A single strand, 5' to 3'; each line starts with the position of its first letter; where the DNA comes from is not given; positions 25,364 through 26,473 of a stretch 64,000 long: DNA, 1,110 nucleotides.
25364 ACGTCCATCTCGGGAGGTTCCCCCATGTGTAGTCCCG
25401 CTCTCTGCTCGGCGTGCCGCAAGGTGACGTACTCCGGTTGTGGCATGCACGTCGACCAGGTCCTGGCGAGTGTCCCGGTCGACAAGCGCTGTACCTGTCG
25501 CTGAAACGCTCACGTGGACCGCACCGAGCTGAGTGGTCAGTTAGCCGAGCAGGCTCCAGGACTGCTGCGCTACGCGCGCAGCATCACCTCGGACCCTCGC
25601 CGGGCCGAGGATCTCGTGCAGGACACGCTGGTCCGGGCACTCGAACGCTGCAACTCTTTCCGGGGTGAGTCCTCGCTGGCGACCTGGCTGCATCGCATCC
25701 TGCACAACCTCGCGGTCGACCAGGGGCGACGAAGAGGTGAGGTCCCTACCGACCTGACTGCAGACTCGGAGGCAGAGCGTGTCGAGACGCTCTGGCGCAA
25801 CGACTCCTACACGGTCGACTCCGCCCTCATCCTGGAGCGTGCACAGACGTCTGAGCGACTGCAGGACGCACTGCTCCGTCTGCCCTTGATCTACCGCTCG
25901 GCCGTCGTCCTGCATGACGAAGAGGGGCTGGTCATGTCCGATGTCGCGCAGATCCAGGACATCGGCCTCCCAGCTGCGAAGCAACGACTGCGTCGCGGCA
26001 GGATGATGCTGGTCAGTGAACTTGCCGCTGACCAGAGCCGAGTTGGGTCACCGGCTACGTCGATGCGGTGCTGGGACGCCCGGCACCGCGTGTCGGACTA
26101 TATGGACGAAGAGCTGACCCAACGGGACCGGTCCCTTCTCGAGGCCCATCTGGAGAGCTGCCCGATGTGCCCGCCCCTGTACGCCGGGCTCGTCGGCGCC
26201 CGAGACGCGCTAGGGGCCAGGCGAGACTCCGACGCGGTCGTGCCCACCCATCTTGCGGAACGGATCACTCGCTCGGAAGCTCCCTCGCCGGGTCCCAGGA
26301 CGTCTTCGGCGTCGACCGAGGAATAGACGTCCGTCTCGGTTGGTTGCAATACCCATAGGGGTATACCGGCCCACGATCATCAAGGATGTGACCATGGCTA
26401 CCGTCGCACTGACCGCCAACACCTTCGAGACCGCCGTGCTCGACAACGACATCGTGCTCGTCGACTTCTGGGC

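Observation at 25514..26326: Sigma factor and ZAS anti-sigma domain in one polypeptide, next to thioredoxin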

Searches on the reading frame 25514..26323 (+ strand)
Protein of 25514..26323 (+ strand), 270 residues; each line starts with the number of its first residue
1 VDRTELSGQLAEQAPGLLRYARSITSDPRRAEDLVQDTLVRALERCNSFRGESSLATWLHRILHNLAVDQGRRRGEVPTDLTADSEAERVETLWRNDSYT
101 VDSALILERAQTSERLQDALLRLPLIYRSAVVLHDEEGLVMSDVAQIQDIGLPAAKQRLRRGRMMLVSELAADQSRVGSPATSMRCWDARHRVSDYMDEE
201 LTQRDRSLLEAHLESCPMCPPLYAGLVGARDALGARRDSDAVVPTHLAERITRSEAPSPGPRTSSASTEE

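Call 5: search_protein_families(library=pfam, proteins=[window:25514-26323:+], max_evalue=0.1)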
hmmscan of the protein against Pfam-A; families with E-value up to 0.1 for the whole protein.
window:25514-26323:+ (270 aa): 4 families
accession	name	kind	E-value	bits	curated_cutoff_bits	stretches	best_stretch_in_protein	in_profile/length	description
PF04542.20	Sigma70_r2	-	3e-15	56.2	24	1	14-75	6-69/71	Sigma-70 region 2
PF22029.2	PhyR_sigma2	-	1.1e-10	41.8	27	1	11-64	2-55/55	Sigma2 domain of PhyR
PF08281.18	Sigma70_r4_2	-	6.1e-08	32.6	25.7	1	114-166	2-54/54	Sigma-70, region 4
PF13490.11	zf-HC2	-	1.1e-07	32.3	22.2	1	188-217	3-32/35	Putative zinc-finger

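Call 6: search_protein_families(library=ncbifam, proteins=[window:25514-26323:+], max_evalue=0.1)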
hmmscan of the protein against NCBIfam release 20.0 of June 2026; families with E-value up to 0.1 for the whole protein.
window:25514-26323:+ (270 aa): 79 families (the best 25 are shown)
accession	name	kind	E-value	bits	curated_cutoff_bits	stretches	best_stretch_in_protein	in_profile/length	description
NF008888.0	PRK11922.1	equivalog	2.8e-25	89.3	204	1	17-178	43-204/231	RNA polymerase sigma factor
NF004113.0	PRK05602.1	equivalog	2.7e-22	79.4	208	1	10-175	51-206/211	RNA polymerase sigma factor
NF009164.0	PRK12511.1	equivalog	6.1e-22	78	185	1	9-167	9-156/182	RNA polymerase sigma factor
NF009166.1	PRK12513.1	equivalog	1.7e-21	76.8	206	1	16-173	34-189/193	RNA polymerase sigma factor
NF007225.0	PRK09643.1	equivalog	1.3e-20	74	190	1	17-176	40-188/204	RNA polymerase sigma factor SigM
NF007229.0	PRK09647.1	equivalog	2.4e-20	72.8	265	1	14-177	54-209/220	RNA polymerase sigma factor SigE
TIGR02937.1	sigma70-ECF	superfamily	2.7e-19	69.4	42.9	1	15-169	12-164/165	sigma-70 family RNA polymerase sigma factor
NF007223.0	PRK09641.1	equivalog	1.2e-18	67.6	209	1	23-170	37-184/187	RNA polymerase sigma factor SigW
NF009185.0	PRK12533.1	equivalog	1.8e-18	67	248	1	21-180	46-203/231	RNA polymerase sigma factor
NF006930.0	PRK09415.1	subfamily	1e-17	64.6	198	1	16-171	28-176/179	RNA polymerase factor sigma C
NF009176.0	PRK12524.1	equivalog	1.1e-17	64.5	264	1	14-178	36-192/196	RNA polymerase sigma factor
TIGR02950.1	SigM_subfam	subfamily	4.1e-17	62.5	147.95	1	14-167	10-155/159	RNA polymerase sigma factor, SigM family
NF058625.1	sigma_PG0214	equivalog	4.2e-17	62.4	130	1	2-173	2-164/170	GFO_1088 family ECF-type sigma factor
TIGR02983.1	SigE-fam_strep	subfamily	8.7e-17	61.5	141.55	1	6-171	8-159/162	SigE family RNA polymerase sigma factor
NF009171.0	PRK12518.1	equivalog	1e-16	61.3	208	1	27-166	49-180/191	RNA polymerase sigma factor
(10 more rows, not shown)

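Call 7: find_homologous_proteins(query=window:25514-26323:+, max_evalue=0.00001)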
Query window:25514-26323:+ (270 aa): 2727 proteins with E <= 0.00001 among 8000 candidates; the best 120 are listed.
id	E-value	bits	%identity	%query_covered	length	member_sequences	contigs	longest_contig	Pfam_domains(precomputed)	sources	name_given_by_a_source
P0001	3.0e-169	579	100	100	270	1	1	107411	PF13490.12,PF04542.21,PF08281.19,PF22029.3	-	-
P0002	2.5e-136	471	86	96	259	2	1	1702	PF13490.12,PF04542.21,PF08281.19,PF22029.3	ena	-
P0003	5.7e-136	470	86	96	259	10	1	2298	PF13490.12,PF04542.21,PF08281.19,PF22029.3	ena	-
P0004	2.1e-134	465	86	96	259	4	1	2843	PF13490.12,PF04542.21,PF08281.19,PF22029.3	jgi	jgi:RNA polymerase sigma-70 factor (ECF subfamily)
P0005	3.4e-133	461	84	96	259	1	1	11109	PF13490.12,PF04542.21,PF08281.19,PF22029.3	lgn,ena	-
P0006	8.9e-131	453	81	98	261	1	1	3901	PF13490.12,PF04542.21,PF08281.19,PF22029.3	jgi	jgi:RNA polymerase sigma-70 factor (ECF subfamily)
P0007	2.4e-130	452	83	96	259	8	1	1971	PF13490.12,PF04542.21,PF08281.19,PF22029.3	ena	-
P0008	2.0e-128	445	82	95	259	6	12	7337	PF13490.12,PF04542.21,PF08281.19,PF22029.3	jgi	-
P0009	6.2e-127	440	81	96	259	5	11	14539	PF13490.12,PF04542.21,PF08281.19,PF22029.3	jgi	-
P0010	5.3e-125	434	82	93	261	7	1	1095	PF13490.12,PF04542.21,PF08281.19,PF22029.3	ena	-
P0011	1.4e-124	433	82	90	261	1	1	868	PF13490.12,PF04542.21,PF08281.19,PF22029.3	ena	-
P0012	3.2e-124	431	81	94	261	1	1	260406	PF13490.12,PF04542.21,PF08281.19,PF22029.3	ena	-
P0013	3.1e-121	422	79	93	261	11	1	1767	PF13490.12,PF04542.21,PF08281.19,PF22029.3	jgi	-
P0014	2.0e-117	409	73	99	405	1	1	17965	PF13490.12,PF00581.26,PF04542.21,PF08281.19,PF22029.3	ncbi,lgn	-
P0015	9.0e-113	394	73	93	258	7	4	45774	PF13490.12,PF04542.21,PF08281.19,PF22029.3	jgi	jgi:RNA polymerase sigma-70 factor (ECF subfamily)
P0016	5.0e-112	392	76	96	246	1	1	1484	PF13490.12,PF04542.21,PF22029.3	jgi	-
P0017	1.3e-111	390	83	81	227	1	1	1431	PF13490.12,PF04542.21,PF08281.19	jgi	jgi:RNA polymerase sigma-70 factor (ECF subfamily)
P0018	1.6e-101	357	68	92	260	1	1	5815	PF13490.12,PF04542.21,PF08281.19,PF22029.3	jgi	jgi:RNA polymerase sigma-70 factor (ECF subfamily)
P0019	2.0e-101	357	67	93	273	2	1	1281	PF13490.12,PF04542.21,PF08281.19,PF22029.3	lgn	-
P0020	3.8e-100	353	65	94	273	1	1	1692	PF13490.12,PF04542.21,PF08281.19,PF22029.3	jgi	jgi:RNA polymerase sigma-70 factor (ECF subfamily)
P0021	4.4e-100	352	65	93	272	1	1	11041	PF13490.12,PF04542.21,PF08281.19,PF22029.3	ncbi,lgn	-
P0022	1.1e-99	351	68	90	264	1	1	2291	PF13490.12,PF04542.21,PF08281.19,PF22029.3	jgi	jgi:RNA polymerase sigma-70 factor, ECF subfamily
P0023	1.3e-99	351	69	90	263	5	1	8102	PF13490.12,PF04542.21,PF08281.19,PF22029.3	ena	-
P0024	1.8e-99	350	68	93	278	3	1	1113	PF13490.12,PF04542.21,PF08281.19,PF22029.3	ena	-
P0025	4.7e-99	349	66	93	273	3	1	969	PF13490.12,PF04542.21,PF08281.19,PF22029.3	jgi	-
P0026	7.3e-99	348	66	90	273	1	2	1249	PF13490.12,PF04542.21,PF08281.19,PF22029.3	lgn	-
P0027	8.3e-99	348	67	90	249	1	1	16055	PF13490.12,PF04542.21,PF08281.19,PF22029.3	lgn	-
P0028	1.1e-98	348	66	94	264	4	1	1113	PF13490.12,PF04542.21,PF08281.19,PF22029.3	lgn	-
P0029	2.4e-98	347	67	90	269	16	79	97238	PF13490.12,PF04542.21,PF08281.19,PF22029.3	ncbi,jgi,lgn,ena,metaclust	jgi:RNA polymerase sigma-70 factor (ECF subfamily)|metaclust:\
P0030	2.1e-97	344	68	93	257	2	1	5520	PF13490.12,PF04542.21,PF08281.19,PF22029.3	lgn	-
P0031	2.6e-97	343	65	92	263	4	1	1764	PF13490.12,PF04542.21,PF08281.19,PF22029.3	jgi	jgi:RNA polymerase sigma-70 factor (ECF subfamily)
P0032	3.3e-97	343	67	90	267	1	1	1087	PF13490.12,PF04542.21,PF08281.19,PF22029.3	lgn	-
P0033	3.6e-97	343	65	91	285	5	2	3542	PF13490.12,PF04542.21,PF08281.19,PF22029.3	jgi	jgi:RNA polymerase sigma-70 factor (ECF subfamily)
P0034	7.6e-97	342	66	90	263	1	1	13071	PF13490.12,PF04542.21,PF08281.19,PF22029.3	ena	-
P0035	8.0e-97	342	65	92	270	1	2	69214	PF13490.12,PF04542.21,PF08281.19,PF22029.3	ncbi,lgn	-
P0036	8.9e-97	342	69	88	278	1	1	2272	PF13490.12,PF04542.21,PF08281.19,PF22029.3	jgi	jgi:RNA polymerase sigma-70 factor (ECF subfamily)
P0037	9.5e-97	341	65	92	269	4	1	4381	PF13490.12,PF04542.21,PF08281.19,PF22029.3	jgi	jgi:RNA polymerase sigma-70 factor (ECF subfamily)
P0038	1.1e-96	341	65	91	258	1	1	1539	PF13490.12,PF04542.21,PF08281.19,PF22029.3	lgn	-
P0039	1.6e-96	341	65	91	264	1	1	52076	PF13490.12,PF04542.21,PF08281.19,PF22029.3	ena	-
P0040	1.9e-96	340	64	92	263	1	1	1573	PF13490.12,PF04542.21,PF08281.19,PF22029.3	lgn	-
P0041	3.6e-96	340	63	93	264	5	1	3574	PF13490.12,PF04542.21,PF08281.19,PF22029.3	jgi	jgi:RNA polymerase sigma-70 factor (ECF subfamily)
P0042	6.2e-96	339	65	91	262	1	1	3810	PF13490.12,PF07638.18,PF04542.21,PF08281.19,PF22029.3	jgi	jgi:RNA polymerase sigma-70 factor, ECF subfamily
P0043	9.2e-96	338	63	93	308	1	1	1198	PF13490.12,PF04542.21,PF08281.19,PF22029.3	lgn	-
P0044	1.2e-95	338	67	90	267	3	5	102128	PF13490.12,PF04542.21,PF08281.19,PF22029.3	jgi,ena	-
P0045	1.3e-95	338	65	94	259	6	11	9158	PF13490.12,PF04542.21,PF08281.19,PF22029.3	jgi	jgi:RNA polymerase sigma-70 factor (ECF subfamily)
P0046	1.5e-95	338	64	94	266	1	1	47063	PF13490.12,PF04542.21,PF08281.19,PF22029.3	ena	-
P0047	1.8e-95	337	65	90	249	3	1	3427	PF13490.12,PF04542.21,PF08281.19,PF22029.3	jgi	jgi:RNA polymerase sigma-70 factor (ECF subfamily)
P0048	2.6e-95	337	64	90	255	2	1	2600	PF13490.12,PF07638.18,PF04542.21,PF08281.19,PF22029.3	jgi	jgi:RNA polymerase sigma-70 factor (ECF subfamily)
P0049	4.4e-95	336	65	90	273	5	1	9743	PF13490.12,PF04542.21,PF08281.19,PF22029.3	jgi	-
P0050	5.1e-95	336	66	90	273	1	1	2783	PF13490.12,PF04542.21,PF08281.19,PF22029.3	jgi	jgi:RNA polymerase sigma-70 factor (ECF subfamily)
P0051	5.4e-95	336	65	91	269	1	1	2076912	PF13490.12,PF04542.21,PF08281.19,PF22029.3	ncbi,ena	-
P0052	8.7e-95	335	63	93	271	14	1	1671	PF13490.12,PF04542.21,PF08281.19,PF22029.3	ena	-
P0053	1.4e-94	334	64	90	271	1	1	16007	PF13490.12,PF04542.21,PF08281.19,PF22029.3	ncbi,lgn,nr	ncbi:MAG: sigma-70 family RNA polymerase sigma factor [Actinomycetota bacterium]|nr:sigma-70 family 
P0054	1.5e-94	334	65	92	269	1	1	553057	PF13490.12,PF04542.21,PF08281.19,PF22029.3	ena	-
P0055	1.7e-94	334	64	91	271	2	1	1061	PF13490.12,PF04542.21,PF08281.19,PF22029.3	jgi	jgi:RNA polymerase sigma-70 factor (ECF subfamily)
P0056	1.9e-94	334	62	94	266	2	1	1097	PF13490.12,PF04542.21,PF08281.19,PF22029.3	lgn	-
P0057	3.5e-94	333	64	91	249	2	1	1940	PF13490.12,PF04542.21,PF08281.19,PF22029.3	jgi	-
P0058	3.6e-94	333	64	91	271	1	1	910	PF13490.12,PF04542.21,PF08281.19,PF22029.3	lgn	-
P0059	4.6e-94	333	65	90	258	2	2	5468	PF13490.12,PF04542.21,PF08281.19,PF22029.3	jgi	jgi:RNA polymerase sigma-70 factor (ECF subfamily)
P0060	6.0e-94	332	64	90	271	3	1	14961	PF13490.12,PF04542.21,PF08281.19,PF22029.3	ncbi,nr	ncbi:MAG TPA: sigma-70 family RNA polymerase sigma factor [Candidatus Angelobacter sp.]|nr:sigma-70 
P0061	9.0e-94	332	63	91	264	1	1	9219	PF13490.12,PF04542.21,PF08281.19,PF22029.3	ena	-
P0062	9.5e-94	332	64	91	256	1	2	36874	PF13490.12,PF04542.21,PF08281.19,PF22029.3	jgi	jgi:RNA polymerase sigma-70 factor, ECF subfamily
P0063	1.1e-93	331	62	91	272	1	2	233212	PF13490.12,PF04542.21,PF08281.19,PF22029.3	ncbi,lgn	-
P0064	2.0e-93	331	61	94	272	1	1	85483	PF13490.12,PF04542.21,PF08281.19,PF22029.3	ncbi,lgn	-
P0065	3.7e-93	330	63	90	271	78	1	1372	PF13490.12,PF04542.21,PF08281.19,PF22029.3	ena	-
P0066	5.8e-93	329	65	90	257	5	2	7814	PF13490.12,PF04542.21,PF08281.19,PF22029.3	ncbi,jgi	jgi:RNA polymerase sigma-70 factor (ECF subfamily)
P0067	6.2e-93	329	62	94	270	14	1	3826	PF13490.12,PF04542.21,PF08281.19,PF22029.3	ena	-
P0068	8.0e-93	329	63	92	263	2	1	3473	PF13490.12,PF04542.21,PF08281.19,PF22029.3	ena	-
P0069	8.2e-93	329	62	94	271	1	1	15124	PF13490.12,PF04542.21,PF08281.19,PF22029.3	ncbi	-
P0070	1.3e-92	328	61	93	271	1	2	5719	PF13490.12,PF04542.21,PF08281.19,PF22029.3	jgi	jgi:RNA polymerase sigma-70 factor (ECF subfamily)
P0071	2.1e-92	327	65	90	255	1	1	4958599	PF13490.12,PF04542.21,PF08281.19,PF22029.3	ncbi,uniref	ncbi:sigma-70 family RNA polymerase sigma factor [Pengzhenrongella phosphoraccumulans]|uniref:sigma-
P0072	2.9e-92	327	63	91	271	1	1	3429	PF13490.12,PF04542.21,PF08281.19,PF22029.3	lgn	-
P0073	8.5e-92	325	65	90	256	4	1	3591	PF13490.12,PF04542.21,PF08281.19,PF22029.3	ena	-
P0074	5.3e-91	323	68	84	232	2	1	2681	PF13490.12,PF04542.21,PF08281.19,PF22029.3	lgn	-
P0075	6.4e-91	322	62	91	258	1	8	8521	PF13490.12,PF04542.21,PF08281.19,PF22029.3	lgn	-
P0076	6.9e-91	322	63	91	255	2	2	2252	PF13490.12,PF04542.21,PF08281.19,PF22029.3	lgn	-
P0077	7.2e-91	322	63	90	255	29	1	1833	PF13490.12,PF04542.21,PF08281.19,PF22029.3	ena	-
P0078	7.2e-91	322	62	91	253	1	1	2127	PF13490.12,PF04542.21,PF08281.19,PF22029.3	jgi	jgi:RNA polymerase sigma-70 factor, ECF subfamily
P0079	8.2e-91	322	63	90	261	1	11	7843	PF13490.12,PF04542.21,PF08281.19,PF22029.3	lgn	-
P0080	8.6e-91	322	62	90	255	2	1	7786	PF13490.12,PF04542.21,PF08281.19,PF22029.3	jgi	jgi:RNA polymerase sigma-70 factor (ECF subfamily)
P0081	1.5e-90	321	62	94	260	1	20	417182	PF13490.12,PF04542.21,PF08281.19,PF22029.3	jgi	jgi:RNA polymerase sigma-70 factor (ECF subfamily)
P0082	1.5e-90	321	63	90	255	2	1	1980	PF13490.12,PF04542.21,PF08281.19,PF22029.3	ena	-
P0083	1.9e-90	321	64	91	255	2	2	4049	PF13490.12,PF04542.21,PF08281.19,PF22029.3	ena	-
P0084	2.2e-90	321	62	93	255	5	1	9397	PF13490.12,PF04542.21,PF08281.19,PF22029.3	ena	-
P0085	2.4e-90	320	61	92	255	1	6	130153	PF13490.12,PF04542.21,PF08281.19,PF22029.3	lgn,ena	-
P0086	3.1e-90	320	64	90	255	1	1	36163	PF13490.12,PF04542.21,PF08281.19,PF22029.3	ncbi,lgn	ncbi:hypothetical protein BH11ACT1_BH11ACT1_14330 [soil metagenome]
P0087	3.5e-90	320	64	90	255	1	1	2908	PF13490.12,PF04542.21,PF08281.19,PF22029.3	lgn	-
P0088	4.2e-90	320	62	93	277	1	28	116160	PF13490.12,PF04542.21,PF08281.19,PF22029.3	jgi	jgi:RNA polymerase sigma-70 factor (ECF subfamily)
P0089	7.5e-90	319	61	92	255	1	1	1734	PF13490.12,PF04542.21,PF08281.19,PF22029.3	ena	-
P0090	9.7e-90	319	62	91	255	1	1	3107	PF13490.12,PF04542.21,PF08281.19,PF22029.3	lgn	-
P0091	1.0e-89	318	62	93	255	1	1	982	PF13490.12,PF04542.21,PF08281.19,PF22029.3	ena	-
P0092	1.6e-89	318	62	87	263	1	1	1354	PF13490.12,PF04542.21,PF08281.19,PF22029.3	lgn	-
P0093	1.6e-89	318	62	92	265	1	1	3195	PF13490.12,PF04542.21,PF08281.19,PF22029.3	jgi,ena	-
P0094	1.7e-89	318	63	91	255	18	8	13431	PF13490.12,PF04542.21,PF08281.19,PF22029.3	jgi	jgi:RNA polymerase sigma-70 factor (ECF subfamily)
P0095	2.0e-89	317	61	92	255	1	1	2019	PF13490.12,PF04542.21,PF08281.19,PF22029.3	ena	-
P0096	2.5e-89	317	64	90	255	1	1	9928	PF13490.12,PF04542.21,PF08281.19,PF22029.3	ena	-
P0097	2.5e-89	317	61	93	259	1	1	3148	PF13490.12,PF04542.21,PF08281.19,PF22029.3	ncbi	ncbi:MAG: sigma-70 family RNA polymerase sigma factor [Actinomycetota bacterium]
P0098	2.5e-89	317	63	90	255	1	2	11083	PF13490.12,PF04542.21,PF08281.19,PF22029.3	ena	-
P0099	2.7e-89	317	63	90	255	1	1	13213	PF13490.12,PF04542.21,PF08281.19,PF22029.3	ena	-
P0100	2.7e-89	317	64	90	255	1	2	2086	PF13490.12,PF04542.21,PF08281.19,PF22029.3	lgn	-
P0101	2.9e-89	317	62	93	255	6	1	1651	PF13490.12,PF04542.21,PF08281.19,PF22029.3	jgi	-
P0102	3.6e-89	317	61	92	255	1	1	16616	PF13490.12,PF04542.21,PF08281.19,PF22029.3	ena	-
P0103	5.0e-89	316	62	92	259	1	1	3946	PF13490.12,PF04542.21,PF08281.19,PF22029.3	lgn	-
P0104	5.2e-89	316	63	90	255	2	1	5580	PF13490.12,PF04542.21,PF08281.19,PF22029.3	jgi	jgi:RNA polymerase sigma-70 factor (ECF subfamily)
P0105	7.7e-89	316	61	91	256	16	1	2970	PF13490.12,PF04542.21,PF08281.19,PF22029.3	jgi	jgi:RNA polymerase sigma-70 factor (ECF subfamily)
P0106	7.8e-89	316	62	93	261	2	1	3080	PF13490.12,PF04542.21,PF08281.19,PF22029.3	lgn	-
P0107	8.8e-89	315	62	89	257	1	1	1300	PF13490.12,PF04542.21,PF08281.19,PF22029.3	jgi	jgi:RNA polymerase sigma-70 factor (ECF subfamily)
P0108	8.9e-89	315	62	93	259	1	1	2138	PF13490.12,PF04542.21,PF08281.19,PF22029.3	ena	-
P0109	9.1e-89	315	61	90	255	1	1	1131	PF13490.12,PF04542.21,PF08281.19,PF22029.3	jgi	jgi:RNA polymerase sigma-70 factor, ECF subfamily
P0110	9.1e-89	315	61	95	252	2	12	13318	PF13490.12,PF04542.21,PF08281.19,PF22029.3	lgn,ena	-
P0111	9.4e-89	315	62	91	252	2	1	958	PF13490.12,PF04542.21,PF08281.19,PF22029.3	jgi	jgi:RNA polymerase sigma-70 factor (ECF subfamily)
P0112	9.8e-89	315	61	91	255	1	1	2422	PF13490.12,PF04542.21,PF08281.19,PF22029.3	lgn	-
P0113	1.1e-88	315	61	93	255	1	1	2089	PF13490.12,PF04542.21,PF08281.19,PF22029.3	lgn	-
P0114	1.2e-88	315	62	93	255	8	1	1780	PF13490.12,PF04542.21,PF08281.19,PF22029.3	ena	-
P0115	1.6e-88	315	61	92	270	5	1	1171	PF13490.12,PF04542.21,PF08281.19,PF22029.3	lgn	-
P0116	1.6e-88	315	60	96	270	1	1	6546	PF13490.12,PF04542.21,PF08281.19,PF22029.3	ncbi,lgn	-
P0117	1.6e-88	315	60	91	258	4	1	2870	PF13490.12,PF04542.21,PF08281.19,PF22029.3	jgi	jgi:RNA polymerase sigma-70 factor (ECF subfamily)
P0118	1.7e-88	314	61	92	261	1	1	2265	PF13490.12,PF04542.21,PF08281.19,PF22029.3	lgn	-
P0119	2.1e-88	314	63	91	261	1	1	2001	PF13490.12,PF04542.21,PF08281.19,PF22029.3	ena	-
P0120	2.2e-88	314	58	96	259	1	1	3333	PF13490.12,PF04542.21,PF08281.19,PF22029.3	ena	-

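Call 17: find_related_loci(query=A1, collection=genome_contigs, flank=5000)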
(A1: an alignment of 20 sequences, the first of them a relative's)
Query A1 (270 aa) in genome_contigs; peptide patterns used: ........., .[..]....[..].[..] (x = any residue, [..] = any of these).
600 stretches matched a pattern (row limit reached: there are more); 482 encode a relative of the query (tblastn E <= 1e-3); the best 80 are kept; 80 distinct loci.
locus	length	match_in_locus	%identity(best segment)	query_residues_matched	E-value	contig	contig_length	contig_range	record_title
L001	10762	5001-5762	62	10-266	3e-92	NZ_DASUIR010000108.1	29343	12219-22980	MAG: Cellulomonas sp. isolate SMAG_U1465 k141_704128, whole genome shotgun sequence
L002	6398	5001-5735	60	5-252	2e-90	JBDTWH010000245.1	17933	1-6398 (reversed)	MAG: Actinomycetota bacterium isolate cluster3_bin.87 NODE_11500_length_17933_cov_62.256852, whole genome shotgun sequen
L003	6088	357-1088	59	5-251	2e-90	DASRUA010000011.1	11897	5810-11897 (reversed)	MAG TPA_asm: Dermatophilaceae bacterium isolate SMAG_U7721 k141_492361, whole genome shotgun sequence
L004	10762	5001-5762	55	6-261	5e-80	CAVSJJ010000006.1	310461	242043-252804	MAG: uncultured Actinomycetota bacterium isolate MFD01721.bin.1.223 genome assembly, contig: contig_46981, whole genome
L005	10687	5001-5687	58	15-244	8e-77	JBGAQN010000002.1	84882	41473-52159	MAG: Dermatophilaceae bacterium isolate MAG_MBR_AS.62 MBRAS-62_scaffold_352, whole genome shotgun sequence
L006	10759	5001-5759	56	1-252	1e-75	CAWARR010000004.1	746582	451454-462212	MAG: uncultured Actinomycetota bacterium isolate MFD02416.bin.3.87 genome assembly, contig: contig_31511, whole genome s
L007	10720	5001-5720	51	5-251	3e-74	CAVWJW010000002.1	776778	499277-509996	MAG: uncultured Actinomycetes bacterium isolate MFD02134.bin.2.74 genome assembly, contig: contig_17827, whole genome sh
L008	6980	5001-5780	50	1-261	6e-74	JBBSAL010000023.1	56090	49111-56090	MAG: Actinomycetales bacterium isolate La6_maxbin2.367 La6_maxbin2.367_K_3104306_L_56090_cov_14.3891, whole genome shotg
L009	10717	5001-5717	54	10-249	4e-72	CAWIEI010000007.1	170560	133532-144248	MAG: uncultured Actinomycetota bacterium isolate MFD05442.bin.3.528 genome assembly, contig: contig_1978, whole genome s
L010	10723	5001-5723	53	10-251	8e-72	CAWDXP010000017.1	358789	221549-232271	MAG: uncultured Actinomycetota bacterium isolate MFD09730.bin.3.100 genome assembly, contig: contig_4462, whole genome s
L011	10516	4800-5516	49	7-251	6e-68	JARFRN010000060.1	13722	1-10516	MAG: Acidimicrobiia bacterium isolate MAG_Ve_Sed_51 k141_6773704, whole genome shotgun sequence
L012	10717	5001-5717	48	7-251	1e-67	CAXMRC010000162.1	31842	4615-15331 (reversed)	MAG: uncultured Gemmatimonadales bacterium isolate 10C-St20-MC-01_bin.19.orig genome assembly, contig: k141_1793849, who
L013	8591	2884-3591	51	9-251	2e-67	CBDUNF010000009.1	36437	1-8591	MAG TPA_asm: uncultured bacterium isolate SRR22808118_binner23_Refined_49 genome assembly, contig: ERZ25043431.698, whol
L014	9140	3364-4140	50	3-260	7e-65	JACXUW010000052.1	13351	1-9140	MAG: Micrococcales bacterium isolate DE15.012 scaffold_444, whole genome shotgun sequence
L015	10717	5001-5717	51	4-252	2e-64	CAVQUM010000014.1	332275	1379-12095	MAG: uncultured Chloroflexia bacterium isolate MFD09964.bin.2.52 genome assembly, contig: contig_4285, whole genome shot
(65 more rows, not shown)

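Call 20: find_encoding_contigs(protein=P0001, flank=10000, max_places=3)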
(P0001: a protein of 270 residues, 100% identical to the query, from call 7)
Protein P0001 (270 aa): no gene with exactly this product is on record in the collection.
